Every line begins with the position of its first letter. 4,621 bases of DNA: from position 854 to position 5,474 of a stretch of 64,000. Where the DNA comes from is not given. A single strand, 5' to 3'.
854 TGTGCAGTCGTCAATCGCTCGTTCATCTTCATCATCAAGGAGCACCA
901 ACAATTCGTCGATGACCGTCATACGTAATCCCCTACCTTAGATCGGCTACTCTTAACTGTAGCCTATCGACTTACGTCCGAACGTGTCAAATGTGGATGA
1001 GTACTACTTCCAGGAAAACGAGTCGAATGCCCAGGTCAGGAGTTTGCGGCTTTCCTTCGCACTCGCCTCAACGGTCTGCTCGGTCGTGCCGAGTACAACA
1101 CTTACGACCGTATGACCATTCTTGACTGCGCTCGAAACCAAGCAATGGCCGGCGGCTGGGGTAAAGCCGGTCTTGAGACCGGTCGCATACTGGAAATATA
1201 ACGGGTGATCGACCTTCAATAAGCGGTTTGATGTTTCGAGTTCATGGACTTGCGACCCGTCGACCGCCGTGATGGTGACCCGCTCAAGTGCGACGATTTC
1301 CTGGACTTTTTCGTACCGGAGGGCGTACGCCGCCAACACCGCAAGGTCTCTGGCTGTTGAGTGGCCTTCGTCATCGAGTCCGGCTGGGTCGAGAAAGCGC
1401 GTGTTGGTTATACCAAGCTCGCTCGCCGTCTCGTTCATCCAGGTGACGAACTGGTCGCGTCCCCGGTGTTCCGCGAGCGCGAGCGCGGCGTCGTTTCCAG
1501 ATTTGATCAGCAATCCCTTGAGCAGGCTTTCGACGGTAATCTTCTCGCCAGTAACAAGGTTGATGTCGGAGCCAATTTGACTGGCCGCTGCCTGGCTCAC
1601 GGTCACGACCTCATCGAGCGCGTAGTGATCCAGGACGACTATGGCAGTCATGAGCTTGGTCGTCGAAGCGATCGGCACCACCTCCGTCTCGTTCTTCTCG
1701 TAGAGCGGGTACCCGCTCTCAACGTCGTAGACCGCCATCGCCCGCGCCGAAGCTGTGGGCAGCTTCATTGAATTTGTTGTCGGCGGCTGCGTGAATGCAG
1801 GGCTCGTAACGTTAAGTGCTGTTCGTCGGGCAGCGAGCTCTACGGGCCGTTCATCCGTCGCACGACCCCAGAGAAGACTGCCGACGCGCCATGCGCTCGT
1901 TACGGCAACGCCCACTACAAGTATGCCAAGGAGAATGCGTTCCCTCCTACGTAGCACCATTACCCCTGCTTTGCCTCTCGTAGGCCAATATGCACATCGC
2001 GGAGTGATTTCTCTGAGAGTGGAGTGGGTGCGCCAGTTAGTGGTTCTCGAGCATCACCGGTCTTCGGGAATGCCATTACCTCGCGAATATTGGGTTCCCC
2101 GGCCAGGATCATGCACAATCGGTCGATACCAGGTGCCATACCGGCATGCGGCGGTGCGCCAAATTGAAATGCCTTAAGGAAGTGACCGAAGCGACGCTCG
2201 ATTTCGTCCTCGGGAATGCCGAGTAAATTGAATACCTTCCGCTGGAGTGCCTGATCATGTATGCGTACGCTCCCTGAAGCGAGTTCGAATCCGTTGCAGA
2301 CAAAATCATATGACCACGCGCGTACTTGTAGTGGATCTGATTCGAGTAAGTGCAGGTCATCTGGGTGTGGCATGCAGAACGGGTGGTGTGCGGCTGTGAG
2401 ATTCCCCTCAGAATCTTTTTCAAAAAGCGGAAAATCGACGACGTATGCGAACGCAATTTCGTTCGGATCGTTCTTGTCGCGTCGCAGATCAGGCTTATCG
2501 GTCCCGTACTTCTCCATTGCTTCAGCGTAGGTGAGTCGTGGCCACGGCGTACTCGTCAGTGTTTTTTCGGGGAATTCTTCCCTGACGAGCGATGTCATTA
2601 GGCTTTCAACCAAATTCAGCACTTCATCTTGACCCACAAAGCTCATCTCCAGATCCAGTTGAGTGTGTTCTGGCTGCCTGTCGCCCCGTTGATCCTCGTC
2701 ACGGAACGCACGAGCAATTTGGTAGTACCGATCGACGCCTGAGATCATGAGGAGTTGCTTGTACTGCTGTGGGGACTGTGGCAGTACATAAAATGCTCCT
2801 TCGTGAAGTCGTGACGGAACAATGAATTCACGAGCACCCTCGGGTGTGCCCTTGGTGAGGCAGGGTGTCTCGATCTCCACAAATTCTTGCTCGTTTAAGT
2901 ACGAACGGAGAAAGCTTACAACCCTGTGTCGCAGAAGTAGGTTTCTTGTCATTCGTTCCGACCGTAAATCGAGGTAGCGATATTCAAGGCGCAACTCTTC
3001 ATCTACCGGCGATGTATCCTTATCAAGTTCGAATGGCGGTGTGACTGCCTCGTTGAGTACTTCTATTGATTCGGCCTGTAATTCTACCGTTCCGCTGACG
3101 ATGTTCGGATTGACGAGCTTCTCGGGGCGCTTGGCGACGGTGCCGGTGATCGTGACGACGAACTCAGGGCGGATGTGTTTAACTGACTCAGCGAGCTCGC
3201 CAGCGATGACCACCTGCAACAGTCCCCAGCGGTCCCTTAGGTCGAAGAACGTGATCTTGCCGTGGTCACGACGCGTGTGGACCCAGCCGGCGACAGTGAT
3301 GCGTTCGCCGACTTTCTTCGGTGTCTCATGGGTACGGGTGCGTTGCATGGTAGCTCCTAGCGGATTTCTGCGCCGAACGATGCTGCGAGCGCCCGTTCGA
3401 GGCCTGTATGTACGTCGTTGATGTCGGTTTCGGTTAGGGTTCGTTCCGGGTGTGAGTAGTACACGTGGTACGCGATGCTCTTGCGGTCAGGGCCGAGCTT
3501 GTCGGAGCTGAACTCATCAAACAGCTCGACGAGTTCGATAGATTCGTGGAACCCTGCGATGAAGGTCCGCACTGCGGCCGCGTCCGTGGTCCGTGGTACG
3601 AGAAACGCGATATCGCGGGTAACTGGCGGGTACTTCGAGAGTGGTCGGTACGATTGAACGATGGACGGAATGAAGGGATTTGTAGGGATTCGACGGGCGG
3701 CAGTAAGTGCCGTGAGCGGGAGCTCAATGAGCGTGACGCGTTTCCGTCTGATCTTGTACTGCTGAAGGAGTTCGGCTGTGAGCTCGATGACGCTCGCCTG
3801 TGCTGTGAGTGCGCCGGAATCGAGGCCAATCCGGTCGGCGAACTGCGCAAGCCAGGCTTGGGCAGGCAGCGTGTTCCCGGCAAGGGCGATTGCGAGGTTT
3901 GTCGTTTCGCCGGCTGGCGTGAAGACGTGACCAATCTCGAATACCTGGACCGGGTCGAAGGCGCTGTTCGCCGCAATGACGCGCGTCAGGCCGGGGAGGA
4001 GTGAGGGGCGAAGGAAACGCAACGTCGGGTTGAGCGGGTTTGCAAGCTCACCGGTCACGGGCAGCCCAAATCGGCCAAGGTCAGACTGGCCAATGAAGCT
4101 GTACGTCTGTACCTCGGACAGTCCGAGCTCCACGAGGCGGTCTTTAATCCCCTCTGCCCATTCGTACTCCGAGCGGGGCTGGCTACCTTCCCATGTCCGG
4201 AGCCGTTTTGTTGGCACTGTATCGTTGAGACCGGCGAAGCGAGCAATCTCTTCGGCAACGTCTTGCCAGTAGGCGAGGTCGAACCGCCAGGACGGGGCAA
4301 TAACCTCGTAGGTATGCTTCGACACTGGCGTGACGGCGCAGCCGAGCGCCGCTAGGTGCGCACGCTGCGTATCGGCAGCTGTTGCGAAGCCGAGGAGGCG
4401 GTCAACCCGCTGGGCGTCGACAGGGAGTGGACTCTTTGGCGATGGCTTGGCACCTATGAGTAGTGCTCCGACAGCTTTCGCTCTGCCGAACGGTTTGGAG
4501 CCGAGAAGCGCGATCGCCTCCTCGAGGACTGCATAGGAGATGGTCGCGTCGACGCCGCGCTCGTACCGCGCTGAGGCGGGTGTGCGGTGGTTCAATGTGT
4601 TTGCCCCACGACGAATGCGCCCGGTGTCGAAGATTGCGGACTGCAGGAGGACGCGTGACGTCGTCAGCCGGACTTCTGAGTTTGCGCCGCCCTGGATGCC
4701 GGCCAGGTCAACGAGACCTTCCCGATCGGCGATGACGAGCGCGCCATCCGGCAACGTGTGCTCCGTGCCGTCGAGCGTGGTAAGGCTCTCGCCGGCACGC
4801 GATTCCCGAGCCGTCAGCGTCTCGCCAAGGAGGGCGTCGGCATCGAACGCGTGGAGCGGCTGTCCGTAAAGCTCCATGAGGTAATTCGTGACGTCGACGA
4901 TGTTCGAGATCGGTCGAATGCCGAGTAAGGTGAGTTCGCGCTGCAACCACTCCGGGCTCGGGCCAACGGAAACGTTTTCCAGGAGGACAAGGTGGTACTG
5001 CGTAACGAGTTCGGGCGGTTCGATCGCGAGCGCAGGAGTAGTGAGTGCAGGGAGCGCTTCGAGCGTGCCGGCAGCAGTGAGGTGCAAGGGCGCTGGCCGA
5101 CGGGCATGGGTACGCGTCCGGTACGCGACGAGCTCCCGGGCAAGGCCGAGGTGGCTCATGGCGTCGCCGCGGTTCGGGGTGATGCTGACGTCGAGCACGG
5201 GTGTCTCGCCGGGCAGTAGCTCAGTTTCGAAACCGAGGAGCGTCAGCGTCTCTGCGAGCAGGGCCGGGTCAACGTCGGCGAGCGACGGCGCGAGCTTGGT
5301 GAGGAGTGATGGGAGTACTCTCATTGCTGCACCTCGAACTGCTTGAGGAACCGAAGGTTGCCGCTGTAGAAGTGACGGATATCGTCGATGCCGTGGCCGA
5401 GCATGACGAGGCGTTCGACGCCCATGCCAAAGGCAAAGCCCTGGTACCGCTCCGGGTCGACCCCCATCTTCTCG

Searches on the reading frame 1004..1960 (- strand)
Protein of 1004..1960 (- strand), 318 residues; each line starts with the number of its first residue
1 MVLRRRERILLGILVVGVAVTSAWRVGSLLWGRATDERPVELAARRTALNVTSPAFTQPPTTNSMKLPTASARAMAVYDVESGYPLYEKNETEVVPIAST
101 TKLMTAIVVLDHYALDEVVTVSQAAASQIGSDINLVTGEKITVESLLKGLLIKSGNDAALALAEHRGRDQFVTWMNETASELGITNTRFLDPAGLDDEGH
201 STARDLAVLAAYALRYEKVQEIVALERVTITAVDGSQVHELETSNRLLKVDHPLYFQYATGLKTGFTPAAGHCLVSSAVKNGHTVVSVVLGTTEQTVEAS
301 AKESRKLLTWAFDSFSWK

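Call 46: search_protein_families(library=pfam, proteins=[window:1004-1960:-], max_evalue=0.0001)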
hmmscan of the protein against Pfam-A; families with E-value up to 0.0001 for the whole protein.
window:1004-1960:- (318 aa): 2 families
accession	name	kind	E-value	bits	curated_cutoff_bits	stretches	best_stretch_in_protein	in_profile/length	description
PF00768.25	Peptidase_S11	-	5.2e-56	190.2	27.6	1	64-292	4-237/239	D-alanyl-D-alanine carboxypeptidase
PF13354.11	Beta-lactamase2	-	3.5e-08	33.5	22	1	77-209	4-142/214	Beta-lactamase enzyme family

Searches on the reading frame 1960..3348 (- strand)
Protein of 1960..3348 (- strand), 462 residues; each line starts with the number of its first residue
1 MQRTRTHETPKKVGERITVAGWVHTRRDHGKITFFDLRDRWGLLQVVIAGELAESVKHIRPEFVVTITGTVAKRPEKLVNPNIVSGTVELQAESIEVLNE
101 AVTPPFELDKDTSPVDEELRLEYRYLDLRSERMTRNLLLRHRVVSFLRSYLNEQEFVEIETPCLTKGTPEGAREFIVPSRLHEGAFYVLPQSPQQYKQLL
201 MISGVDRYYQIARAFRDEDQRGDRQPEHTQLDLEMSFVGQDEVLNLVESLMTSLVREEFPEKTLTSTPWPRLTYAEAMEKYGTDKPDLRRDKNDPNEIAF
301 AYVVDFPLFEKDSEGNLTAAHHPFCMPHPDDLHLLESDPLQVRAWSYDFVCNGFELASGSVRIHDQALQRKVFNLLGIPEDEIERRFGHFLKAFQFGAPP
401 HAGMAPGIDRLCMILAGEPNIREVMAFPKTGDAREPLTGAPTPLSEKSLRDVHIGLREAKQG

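Call 46: search_protein_families(library=pfam, proteins=[window:1960-3348:-], max_evalue=0.0001)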
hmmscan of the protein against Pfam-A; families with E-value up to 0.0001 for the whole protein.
window:1960-3348:- (462 aa): 2 families
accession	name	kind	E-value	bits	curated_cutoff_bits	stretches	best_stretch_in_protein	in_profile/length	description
PF00152.25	tRNA-synt_2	-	6.4e-115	383.9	25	1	116-430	1-307/308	tRNA synthetases class II (D, K and N)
PF01336.31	tRNA_anti-codon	-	9.8e-18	64.3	27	1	17-98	1-75/75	OB-fold nucleic acid binding domain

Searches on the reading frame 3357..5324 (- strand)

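Call 46: search_protein_families(library=pfam, proteins=[window:3357-5324:-], max_evalue=0.0001)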
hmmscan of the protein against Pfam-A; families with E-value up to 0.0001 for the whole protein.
window:3357-5324:- (655 aa): 4 families
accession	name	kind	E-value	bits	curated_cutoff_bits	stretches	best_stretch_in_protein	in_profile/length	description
PF03483.22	B3_4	-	1.5e-52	178.1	29.3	1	109-274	4-169/174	B3/4 domain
PF03147.19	FDX-ACB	-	2.2e-21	76.5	31.1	1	563-655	1-94/94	Ferredoxin-fold anticodon binding domain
PF17759.6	tRNA_synthFbeta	-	3.4e-17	63.1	22.4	1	382-491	14-135/214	Phenylalanyl tRNA synthetase beta chain CLM domain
PF03484.21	B5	-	2.5e-15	56.9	28.6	1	302-365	3-66/67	tRNA synthetase B5 domain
